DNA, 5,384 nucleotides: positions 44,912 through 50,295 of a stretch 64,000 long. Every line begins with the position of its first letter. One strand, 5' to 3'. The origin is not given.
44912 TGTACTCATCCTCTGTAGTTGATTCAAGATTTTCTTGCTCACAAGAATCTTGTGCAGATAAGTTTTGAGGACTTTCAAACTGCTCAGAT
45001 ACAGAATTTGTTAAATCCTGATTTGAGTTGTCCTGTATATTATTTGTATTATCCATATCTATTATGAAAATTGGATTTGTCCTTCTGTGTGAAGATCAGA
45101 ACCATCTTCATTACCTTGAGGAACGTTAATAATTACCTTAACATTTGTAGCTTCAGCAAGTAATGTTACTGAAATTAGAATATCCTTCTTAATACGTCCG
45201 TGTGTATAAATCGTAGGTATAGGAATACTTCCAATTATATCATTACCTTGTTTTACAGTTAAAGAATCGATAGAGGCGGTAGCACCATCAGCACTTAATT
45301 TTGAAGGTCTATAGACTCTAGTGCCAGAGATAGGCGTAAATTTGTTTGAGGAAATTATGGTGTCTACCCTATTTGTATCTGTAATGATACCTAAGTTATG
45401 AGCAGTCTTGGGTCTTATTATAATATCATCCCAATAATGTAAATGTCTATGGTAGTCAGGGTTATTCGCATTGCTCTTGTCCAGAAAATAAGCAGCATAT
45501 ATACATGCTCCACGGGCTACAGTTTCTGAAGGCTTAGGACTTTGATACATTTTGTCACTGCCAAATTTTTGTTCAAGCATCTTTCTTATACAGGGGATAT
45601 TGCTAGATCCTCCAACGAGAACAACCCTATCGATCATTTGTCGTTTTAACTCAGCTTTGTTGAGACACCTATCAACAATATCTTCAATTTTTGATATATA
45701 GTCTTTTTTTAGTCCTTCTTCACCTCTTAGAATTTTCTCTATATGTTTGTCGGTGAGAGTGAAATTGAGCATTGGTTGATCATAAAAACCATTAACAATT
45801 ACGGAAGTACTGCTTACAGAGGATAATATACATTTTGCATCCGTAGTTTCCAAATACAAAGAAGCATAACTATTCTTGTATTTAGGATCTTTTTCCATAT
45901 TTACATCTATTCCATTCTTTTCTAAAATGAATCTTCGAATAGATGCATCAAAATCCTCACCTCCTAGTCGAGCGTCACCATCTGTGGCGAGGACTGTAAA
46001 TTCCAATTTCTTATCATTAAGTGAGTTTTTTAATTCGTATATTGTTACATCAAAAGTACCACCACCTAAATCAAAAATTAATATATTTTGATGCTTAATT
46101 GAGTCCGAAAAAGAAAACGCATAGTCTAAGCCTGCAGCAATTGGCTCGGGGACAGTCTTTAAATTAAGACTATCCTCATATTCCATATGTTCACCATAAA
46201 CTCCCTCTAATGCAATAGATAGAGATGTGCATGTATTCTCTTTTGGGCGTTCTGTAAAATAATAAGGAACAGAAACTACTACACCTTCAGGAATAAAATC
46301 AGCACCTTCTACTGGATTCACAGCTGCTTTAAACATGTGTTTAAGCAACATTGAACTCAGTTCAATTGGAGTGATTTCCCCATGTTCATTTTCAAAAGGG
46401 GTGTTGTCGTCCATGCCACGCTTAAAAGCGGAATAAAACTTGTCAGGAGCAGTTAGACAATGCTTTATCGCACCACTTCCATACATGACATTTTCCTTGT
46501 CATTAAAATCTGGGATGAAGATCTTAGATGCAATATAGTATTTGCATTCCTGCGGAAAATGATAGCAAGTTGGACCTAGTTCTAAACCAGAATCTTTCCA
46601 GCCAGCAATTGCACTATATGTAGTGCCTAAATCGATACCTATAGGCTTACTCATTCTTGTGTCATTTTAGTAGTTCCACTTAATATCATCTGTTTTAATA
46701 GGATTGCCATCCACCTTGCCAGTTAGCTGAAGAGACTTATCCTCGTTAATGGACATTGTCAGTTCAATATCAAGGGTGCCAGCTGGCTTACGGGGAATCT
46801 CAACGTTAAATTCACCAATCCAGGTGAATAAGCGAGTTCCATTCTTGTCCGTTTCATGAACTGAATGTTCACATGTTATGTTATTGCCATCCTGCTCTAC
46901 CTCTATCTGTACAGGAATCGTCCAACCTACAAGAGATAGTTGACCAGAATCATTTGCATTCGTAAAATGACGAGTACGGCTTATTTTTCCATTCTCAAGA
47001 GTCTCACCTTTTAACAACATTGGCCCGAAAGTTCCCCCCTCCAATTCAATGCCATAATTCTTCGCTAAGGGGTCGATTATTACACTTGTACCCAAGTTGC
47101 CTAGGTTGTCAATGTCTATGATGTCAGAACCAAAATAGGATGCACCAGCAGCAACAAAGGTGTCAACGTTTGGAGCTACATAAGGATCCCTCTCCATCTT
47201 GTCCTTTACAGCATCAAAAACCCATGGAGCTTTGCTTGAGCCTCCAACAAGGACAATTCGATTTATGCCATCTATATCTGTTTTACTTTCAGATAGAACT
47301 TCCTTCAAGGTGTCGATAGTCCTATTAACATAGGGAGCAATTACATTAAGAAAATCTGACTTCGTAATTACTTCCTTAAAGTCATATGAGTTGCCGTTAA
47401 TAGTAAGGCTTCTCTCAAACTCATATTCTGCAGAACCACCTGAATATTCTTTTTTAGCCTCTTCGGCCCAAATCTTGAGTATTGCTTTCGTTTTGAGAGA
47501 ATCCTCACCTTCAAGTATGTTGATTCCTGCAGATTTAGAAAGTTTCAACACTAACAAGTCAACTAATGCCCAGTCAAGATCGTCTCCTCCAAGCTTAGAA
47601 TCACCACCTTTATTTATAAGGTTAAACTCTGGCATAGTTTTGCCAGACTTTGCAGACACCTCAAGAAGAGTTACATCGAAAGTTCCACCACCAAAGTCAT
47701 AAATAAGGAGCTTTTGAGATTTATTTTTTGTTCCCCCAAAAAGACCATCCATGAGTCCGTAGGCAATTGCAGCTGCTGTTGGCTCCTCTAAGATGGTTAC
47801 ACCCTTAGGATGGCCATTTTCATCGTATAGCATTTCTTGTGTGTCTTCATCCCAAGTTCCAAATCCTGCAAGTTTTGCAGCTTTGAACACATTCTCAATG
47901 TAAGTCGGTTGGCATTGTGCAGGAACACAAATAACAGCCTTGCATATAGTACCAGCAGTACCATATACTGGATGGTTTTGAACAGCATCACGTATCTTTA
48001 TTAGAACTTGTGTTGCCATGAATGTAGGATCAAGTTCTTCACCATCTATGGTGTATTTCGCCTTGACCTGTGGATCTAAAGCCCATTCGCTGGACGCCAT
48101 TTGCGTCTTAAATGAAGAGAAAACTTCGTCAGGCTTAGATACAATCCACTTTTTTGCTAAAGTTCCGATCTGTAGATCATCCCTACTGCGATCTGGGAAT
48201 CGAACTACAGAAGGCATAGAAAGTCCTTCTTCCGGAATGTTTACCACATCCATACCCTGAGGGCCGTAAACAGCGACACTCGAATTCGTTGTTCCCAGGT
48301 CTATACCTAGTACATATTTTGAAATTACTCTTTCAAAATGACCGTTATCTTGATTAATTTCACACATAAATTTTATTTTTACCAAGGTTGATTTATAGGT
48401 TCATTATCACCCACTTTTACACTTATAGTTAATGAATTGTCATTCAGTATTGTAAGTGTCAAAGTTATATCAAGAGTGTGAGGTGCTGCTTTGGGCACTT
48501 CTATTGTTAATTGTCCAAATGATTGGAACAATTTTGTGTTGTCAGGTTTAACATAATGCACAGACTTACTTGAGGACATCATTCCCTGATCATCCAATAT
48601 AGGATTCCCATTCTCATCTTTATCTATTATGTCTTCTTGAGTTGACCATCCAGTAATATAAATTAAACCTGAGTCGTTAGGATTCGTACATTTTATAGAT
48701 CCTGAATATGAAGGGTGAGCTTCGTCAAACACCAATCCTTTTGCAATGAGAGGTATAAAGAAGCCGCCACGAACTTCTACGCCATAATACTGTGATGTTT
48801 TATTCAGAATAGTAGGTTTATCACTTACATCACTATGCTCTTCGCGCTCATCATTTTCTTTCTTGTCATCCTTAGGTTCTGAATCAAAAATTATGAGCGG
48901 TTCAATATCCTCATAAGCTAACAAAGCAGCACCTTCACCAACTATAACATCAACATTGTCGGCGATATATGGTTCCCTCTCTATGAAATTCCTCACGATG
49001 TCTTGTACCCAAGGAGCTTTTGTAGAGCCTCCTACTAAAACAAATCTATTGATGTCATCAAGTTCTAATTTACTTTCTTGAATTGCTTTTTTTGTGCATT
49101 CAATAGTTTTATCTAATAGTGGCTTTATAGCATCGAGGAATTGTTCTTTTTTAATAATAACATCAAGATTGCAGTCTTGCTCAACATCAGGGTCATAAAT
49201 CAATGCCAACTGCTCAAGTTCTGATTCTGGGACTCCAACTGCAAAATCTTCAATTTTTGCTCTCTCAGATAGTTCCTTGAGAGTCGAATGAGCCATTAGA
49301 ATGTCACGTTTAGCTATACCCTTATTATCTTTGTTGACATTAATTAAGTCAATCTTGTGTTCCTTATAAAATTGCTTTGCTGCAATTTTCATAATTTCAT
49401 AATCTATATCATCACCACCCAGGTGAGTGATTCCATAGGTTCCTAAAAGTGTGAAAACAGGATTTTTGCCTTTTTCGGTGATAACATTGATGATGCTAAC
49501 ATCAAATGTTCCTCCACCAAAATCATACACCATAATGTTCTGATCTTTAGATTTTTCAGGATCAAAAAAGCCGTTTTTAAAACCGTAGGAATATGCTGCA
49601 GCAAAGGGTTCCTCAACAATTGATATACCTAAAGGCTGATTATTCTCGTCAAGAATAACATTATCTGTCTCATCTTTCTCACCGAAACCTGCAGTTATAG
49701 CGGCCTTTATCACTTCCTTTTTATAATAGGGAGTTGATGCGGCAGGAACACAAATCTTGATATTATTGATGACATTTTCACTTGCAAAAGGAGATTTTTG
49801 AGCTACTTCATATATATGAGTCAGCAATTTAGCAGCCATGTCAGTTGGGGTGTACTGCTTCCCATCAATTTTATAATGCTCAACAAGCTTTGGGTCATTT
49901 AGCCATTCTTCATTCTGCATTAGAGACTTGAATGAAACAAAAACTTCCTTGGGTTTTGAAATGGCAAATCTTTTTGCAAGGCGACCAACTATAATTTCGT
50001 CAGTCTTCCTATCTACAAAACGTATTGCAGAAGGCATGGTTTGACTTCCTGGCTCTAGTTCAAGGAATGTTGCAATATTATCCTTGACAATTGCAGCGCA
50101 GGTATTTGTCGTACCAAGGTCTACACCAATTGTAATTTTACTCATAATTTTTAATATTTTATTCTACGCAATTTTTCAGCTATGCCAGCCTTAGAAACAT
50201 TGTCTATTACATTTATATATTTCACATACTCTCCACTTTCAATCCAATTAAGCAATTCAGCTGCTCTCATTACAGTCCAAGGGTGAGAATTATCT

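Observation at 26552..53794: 27-kb single-strand operon-like island built around seven Hsp70-fold ATPase paralogues and four soluble Zn-metalloproteases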

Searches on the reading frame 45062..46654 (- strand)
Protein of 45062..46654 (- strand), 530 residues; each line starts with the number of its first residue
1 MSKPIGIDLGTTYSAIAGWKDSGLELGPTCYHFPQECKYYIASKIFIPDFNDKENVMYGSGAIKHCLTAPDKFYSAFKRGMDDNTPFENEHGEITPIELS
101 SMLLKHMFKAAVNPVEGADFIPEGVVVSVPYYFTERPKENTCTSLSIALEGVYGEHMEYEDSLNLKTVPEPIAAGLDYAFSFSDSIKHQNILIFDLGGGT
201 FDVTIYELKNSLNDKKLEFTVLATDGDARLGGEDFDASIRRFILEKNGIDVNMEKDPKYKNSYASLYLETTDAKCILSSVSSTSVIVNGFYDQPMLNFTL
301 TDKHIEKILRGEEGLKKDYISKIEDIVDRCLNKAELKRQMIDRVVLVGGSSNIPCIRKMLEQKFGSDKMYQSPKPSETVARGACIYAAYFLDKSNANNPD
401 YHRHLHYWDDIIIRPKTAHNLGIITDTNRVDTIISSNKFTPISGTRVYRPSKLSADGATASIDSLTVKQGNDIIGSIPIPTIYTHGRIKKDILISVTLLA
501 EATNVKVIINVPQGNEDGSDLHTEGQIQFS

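Call 3: search_protein_families(library=pfam, proteins=[window:45062-46654:-], max_evalue=0.01)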
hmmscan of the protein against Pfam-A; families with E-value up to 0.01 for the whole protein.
window:45062-46654:- (530 aa): 2 families
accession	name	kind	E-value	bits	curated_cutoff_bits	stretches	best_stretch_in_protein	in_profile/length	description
PF00012.26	HSP70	-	4.6e-45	154.4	20.6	1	89-442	101-415/599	Hsp70 protein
PF06723.19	MreB_Mbl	-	6.8e-09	35.4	27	1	164-388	123-320/327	MreB/Mbl protein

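Call 5: search_protein_families(library=padloc, proteins=[window:45062-46654:-], max_evalue=0.01)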
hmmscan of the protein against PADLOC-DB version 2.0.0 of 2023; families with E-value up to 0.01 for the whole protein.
window:45062-46654:- (530 aa): 1 family
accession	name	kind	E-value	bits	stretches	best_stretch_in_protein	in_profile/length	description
PDLC04731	PDC-M61B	-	3.4e-10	37.2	1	166-363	327-515/588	-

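Call 6: search_protein_families(library=ncbifam, proteins=[window:45062-46654:-], max_evalue=0.01)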
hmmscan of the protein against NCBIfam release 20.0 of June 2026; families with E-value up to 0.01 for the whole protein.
window:45062-46654:- (530 aa): 11 families
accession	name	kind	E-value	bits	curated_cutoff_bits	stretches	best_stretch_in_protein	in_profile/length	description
TIGR01991.1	HscA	equivalog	1.7e-42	145.7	708.55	1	5-397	2-369/600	Fe-S protein assembly chaperone HscA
NF001413.0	PRK00290.1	equivalog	8.1e-42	143.4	648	1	1-390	1-374/625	molecular chaperone DnaK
TIGR02350.1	prok_dnaK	equivalog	5.8e-41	140.5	822.55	1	5-389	3-372/596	molecular chaperone DnaK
NF003520.0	PRK05183.1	subfamily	9.2e-40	136.6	620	1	5-395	22-387/621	Fe-S protein assembly chaperone HscA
NF009947.0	PRK13411.1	equivalog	6e-39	133.6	1002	1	79-389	93-376/662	molecular chaperone DnaK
NF009946.0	PRK13410.1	equivalog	5.1e-36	124.1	1019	1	92-388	108-375/669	molecular chaperone DnaK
NF002399.0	PRK01433.1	equivalog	2.2e-21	76.1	743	1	165-389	172-356/595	Fe-S protein assembly chaperone HscA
NF008673.0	PRK11678.1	equivalog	1.1e-11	44.3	331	1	170-254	193-275/450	molecular chaperone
NF010539.0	PRK13927.1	subfamily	9.5e-07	28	293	1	160-385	125-324/339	rod shape-determining protein MreB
TIGR01174.1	ftsA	equivalog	0.00064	18.9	175.85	0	325-367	298-341/371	cell division protein FtsA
NF040964.1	MamK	subfamily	0.0011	18.1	400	0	317-386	248-318/335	MamK family actin-like protein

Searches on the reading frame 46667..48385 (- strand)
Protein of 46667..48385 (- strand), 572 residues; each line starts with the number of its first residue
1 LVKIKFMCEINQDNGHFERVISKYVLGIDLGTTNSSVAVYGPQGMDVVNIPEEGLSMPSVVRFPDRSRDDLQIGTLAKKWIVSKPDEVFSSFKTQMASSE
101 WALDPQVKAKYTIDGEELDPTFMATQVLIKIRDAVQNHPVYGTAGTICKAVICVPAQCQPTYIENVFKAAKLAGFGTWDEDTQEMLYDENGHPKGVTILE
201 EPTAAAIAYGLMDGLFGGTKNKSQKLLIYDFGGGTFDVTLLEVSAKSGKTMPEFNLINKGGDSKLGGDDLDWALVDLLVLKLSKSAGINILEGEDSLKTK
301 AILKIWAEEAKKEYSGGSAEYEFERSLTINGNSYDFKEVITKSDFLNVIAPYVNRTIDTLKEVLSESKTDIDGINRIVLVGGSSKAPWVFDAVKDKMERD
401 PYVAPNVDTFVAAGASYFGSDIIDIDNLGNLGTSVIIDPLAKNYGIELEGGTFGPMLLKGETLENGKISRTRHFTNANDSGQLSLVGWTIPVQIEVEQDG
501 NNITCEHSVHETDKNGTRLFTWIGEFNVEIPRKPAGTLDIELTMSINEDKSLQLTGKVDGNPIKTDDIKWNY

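Call 3: search_protein_families(library=pfam, proteins=[window:46667-48385:-], max_evalue=0.01)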
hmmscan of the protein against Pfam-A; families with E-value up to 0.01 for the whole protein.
window:46667-48385:- (572 aa): 3 families
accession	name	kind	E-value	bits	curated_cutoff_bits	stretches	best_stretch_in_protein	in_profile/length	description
PF00012.26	HSP70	-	3.6e-58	197.7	20.6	1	25-550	1-477/599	Hsp70 protein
PF06723.19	MreB_Mbl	-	2.6e-07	30.3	27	1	194-419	122-319/327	MreB/Mbl protein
PF21523.3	ParM_N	-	0.0003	21.3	27.4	0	327-398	66-136/159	Plasmid segregation protein ParM, C-terminal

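Call 5: search_protein_families(library=padloc, proteins=[window:46667-48385:-], max_evalue=0.01)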
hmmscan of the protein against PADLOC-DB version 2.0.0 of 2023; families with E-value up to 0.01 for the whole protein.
window:46667-48385:- (572 aa): 0 families

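Call 6: search_protein_families(library=ncbifam, proteins=[window:46667-48385:-], max_evalue=0.01)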
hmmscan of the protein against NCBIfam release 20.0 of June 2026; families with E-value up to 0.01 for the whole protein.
window:46667-48385:- (572 aa): 10 families
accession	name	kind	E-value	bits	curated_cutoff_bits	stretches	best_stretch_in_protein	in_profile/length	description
NF001413.0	PRK00290.1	equivalog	1.4e-58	198.8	648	1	24-557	3-481/625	molecular chaperone DnaK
TIGR02350.1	prok_dnaK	equivalog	2.4e-56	191.3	822.55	1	25-556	2-479/596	molecular chaperone DnaK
TIGR01991.1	HscA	equivalog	7.2e-53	180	708.55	1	26-482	2-415/600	Fe-S protein assembly chaperone HscA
NF003520.0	PRK05183.1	subfamily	6.2e-50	170.2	620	1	22-482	18-435/621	Fe-S protein assembly chaperone HscA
NF009946.0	PRK13410.1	equivalog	3.4e-41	141.2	1019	1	25-423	4-377/669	molecular chaperone DnaK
NF009947.0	PRK13411.1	equivalog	6.8e-36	123.5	1002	1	25-483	4-429/662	molecular chaperone DnaK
NF002399.0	PRK01433.1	equivalog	1.3e-35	123.1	743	1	22-459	18-389/595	Fe-S protein assembly chaperone HscA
NF008673.0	PRK11678.1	equivalog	7.9e-10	38.1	331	1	199-275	191-260/450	molecular chaperone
NF010539.0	PRK13927.1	subfamily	1.6e-05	24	293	0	193-415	127-322/339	rod shape-determining protein MreB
TIGR00904.1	mreB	subfamily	0.00011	21.4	365.75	1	194-418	127-325/334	MreB/Mrl family cell shape determining protein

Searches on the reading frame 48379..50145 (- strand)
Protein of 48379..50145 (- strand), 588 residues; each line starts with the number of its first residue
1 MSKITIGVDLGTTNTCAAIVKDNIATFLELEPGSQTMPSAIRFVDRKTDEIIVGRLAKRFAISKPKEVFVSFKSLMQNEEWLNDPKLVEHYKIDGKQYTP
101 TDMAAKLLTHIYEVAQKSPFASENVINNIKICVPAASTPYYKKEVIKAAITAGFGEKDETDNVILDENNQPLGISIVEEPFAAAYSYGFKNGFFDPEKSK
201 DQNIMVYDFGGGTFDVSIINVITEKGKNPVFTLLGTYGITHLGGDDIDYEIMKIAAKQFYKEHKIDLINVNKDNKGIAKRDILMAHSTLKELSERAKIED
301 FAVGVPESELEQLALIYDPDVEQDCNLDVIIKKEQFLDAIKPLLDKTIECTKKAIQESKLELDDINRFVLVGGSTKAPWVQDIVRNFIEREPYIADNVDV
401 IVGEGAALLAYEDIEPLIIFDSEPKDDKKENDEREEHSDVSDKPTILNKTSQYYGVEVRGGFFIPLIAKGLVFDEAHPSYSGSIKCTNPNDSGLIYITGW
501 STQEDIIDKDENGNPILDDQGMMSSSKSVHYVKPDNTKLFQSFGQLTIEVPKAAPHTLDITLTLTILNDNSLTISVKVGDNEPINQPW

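Call 3: search_protein_families(library=pfam, proteins=[window:48379-50145:-], max_evalue=0.01)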
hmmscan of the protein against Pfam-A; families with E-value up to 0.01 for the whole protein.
window:48379-50145:- (588 aa): 2 families
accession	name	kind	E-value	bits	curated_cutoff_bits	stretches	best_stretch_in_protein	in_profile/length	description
PF00012.26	HSP70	-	4.9e-55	187.3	20.6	1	6-410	2-372/599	Hsp70 protein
PF06723.19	MreB_Mbl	-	1.7e-07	30.8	27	0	102-259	72-192/327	MreB/Mbl protein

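Call 5: search_protein_families(library=padloc, proteins=[window:48379-50145:-], max_evalue=0.01)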
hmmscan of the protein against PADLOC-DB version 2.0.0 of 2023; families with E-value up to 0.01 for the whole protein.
window:48379-50145:- (588 aa): 0 families

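Call 6: search_protein_families(library=ncbifam, proteins=[window:48379-50145:-], max_evalue=0.01)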
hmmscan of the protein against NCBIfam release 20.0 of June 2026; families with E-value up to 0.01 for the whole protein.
window:48379-50145:- (588 aa): 11 families
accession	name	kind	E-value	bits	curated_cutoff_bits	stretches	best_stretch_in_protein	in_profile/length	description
NF001413.0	PRK00290.1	equivalog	9.6e-60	202.6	648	1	5-409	4-370/625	molecular chaperone DnaK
TIGR02350.1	prok_dnaK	equivalog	9.6e-59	199.3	822.55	1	6-409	3-369/596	molecular chaperone DnaK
TIGR01991.1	HscA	equivalog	2.7e-49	168.2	708.55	1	6-411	2-360/600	Fe-S protein assembly chaperone HscA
NF009946.0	PRK13410.1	equivalog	1.3e-48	165.7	1019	1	3-410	3-374/669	molecular chaperone DnaK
NF003520.0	PRK05183.1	subfamily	2e-46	158.7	620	1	3-410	19-379/621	Fe-S protein assembly chaperone HscA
NF009947.0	PRK13411.1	equivalog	5.8e-45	153.5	1002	1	3-410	3-374/662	molecular chaperone DnaK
NF002399.0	PRK01433.1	equivalog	2.2e-30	105.9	743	1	3-411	19-355/595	Fe-S protein assembly chaperone HscA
NF008673.0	PRK11678.1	equivalog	2.2e-12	46.6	331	1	5-62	2-56/450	molecular chaperone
NF010539.0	PRK13927.1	subfamily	8e-07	28.3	293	1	102-406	77-322/339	rod shape-determining protein MreB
TIGR00904.1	mreB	subfamily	5.3e-06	25.7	365.75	1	113-221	89-169/334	MreB/Mrl family cell shape determining protein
NF011660.0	PRK15080.1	equivalog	0.00026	20.3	182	0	332-391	200-254/277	ethanolamine utilization protein EutJ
